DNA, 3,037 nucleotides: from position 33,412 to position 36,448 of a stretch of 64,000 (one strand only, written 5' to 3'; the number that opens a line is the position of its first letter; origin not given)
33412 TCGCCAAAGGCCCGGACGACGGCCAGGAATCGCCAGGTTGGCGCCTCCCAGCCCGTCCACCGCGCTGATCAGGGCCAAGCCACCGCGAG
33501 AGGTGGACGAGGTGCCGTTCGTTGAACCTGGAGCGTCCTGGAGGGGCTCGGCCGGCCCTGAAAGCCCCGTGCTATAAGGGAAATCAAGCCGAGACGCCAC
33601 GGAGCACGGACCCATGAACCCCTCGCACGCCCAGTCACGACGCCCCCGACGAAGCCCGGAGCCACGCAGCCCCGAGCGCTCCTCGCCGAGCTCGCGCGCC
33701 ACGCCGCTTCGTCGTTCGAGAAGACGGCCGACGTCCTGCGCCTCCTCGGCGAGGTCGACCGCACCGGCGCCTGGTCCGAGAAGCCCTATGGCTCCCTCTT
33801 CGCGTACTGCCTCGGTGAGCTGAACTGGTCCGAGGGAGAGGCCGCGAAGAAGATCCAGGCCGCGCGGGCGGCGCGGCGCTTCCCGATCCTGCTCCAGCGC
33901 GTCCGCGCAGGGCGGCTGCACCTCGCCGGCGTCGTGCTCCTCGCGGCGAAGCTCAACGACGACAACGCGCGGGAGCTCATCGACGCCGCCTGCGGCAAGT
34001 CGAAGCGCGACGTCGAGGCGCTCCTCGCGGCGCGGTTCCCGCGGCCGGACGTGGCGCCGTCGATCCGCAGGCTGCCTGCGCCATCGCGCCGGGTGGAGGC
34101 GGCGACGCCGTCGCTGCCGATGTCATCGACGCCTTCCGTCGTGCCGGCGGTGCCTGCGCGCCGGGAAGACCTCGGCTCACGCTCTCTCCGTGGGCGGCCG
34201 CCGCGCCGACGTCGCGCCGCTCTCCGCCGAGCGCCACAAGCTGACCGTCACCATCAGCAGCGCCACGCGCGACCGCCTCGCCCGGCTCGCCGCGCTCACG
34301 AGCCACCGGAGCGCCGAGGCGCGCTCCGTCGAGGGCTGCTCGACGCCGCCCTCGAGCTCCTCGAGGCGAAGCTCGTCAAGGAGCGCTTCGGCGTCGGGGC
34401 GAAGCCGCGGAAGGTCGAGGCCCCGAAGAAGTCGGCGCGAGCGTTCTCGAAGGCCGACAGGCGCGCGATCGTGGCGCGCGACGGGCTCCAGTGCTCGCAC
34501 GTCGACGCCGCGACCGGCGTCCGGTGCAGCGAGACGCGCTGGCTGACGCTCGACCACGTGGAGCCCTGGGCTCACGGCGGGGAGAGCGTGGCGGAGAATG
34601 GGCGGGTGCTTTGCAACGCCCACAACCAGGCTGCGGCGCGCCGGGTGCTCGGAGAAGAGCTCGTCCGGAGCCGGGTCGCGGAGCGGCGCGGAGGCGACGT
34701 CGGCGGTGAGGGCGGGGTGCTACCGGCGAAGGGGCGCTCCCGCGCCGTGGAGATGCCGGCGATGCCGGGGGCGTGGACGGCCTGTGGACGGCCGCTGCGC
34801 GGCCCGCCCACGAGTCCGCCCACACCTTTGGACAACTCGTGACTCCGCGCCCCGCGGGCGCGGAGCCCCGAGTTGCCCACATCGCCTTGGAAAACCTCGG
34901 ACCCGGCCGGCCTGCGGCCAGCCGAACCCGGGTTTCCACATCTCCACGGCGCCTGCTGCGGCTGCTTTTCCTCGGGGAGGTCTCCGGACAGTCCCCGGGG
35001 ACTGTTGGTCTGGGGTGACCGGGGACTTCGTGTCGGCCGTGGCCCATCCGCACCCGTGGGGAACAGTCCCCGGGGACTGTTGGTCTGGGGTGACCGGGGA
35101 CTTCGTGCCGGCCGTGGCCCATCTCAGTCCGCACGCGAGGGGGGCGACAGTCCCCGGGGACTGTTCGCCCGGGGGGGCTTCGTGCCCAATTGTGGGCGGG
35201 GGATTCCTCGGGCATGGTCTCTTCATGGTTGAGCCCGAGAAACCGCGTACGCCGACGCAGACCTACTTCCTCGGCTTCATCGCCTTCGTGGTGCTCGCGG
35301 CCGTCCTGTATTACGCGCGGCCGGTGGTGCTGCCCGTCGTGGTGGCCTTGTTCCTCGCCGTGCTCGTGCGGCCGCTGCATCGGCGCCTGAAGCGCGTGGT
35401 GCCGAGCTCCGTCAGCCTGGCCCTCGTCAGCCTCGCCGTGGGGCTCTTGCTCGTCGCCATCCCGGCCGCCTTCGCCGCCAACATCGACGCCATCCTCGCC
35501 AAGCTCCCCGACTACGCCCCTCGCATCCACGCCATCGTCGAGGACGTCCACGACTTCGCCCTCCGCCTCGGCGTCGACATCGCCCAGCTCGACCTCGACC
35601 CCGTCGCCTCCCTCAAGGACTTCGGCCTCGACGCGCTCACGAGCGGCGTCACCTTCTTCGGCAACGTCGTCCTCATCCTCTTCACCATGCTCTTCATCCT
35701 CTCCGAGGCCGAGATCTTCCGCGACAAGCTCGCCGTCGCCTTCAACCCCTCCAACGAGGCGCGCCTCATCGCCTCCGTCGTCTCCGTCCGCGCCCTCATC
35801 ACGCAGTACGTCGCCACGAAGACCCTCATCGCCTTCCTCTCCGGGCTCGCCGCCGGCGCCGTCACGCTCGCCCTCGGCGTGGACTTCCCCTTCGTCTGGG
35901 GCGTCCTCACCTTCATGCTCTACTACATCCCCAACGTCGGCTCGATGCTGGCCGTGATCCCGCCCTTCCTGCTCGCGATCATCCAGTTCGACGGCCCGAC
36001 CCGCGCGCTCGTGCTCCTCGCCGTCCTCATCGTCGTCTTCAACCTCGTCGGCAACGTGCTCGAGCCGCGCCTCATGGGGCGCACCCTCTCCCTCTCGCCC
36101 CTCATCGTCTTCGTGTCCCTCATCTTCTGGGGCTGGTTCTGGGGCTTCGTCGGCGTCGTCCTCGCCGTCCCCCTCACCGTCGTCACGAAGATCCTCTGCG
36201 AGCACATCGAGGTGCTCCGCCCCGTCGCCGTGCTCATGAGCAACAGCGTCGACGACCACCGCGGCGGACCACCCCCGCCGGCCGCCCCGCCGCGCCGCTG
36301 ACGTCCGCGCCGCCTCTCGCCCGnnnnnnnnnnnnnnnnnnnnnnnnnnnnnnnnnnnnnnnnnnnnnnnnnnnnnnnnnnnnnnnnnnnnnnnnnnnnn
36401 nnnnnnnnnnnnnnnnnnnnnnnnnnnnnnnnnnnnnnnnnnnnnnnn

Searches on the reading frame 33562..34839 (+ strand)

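Call 14: search_protein_families(library=pfam, proteins=[window:33562-34839:+], max_evalue=0.001)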
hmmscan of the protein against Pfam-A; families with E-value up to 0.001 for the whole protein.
window:33562-34839:+ (426 aa): 1 family
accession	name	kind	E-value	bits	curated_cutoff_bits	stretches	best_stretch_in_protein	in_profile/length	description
PF01844.29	HNH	-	0.00039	20.9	21.4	1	322-353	4-39/47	HNH endonuclease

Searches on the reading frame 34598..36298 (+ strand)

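Call 14: search_protein_families(library=pfam, proteins=[window:34598-36298:+], max_evalue=0.001)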
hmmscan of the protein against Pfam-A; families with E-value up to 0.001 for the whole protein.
window:34598-36298:+ (567 aa): 1 family
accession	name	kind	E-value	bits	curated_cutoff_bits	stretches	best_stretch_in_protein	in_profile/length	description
PF01594.21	AI-2E_transport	-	9.2e-50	170.1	34.3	1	225-537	2-326/327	AI-2E family transporter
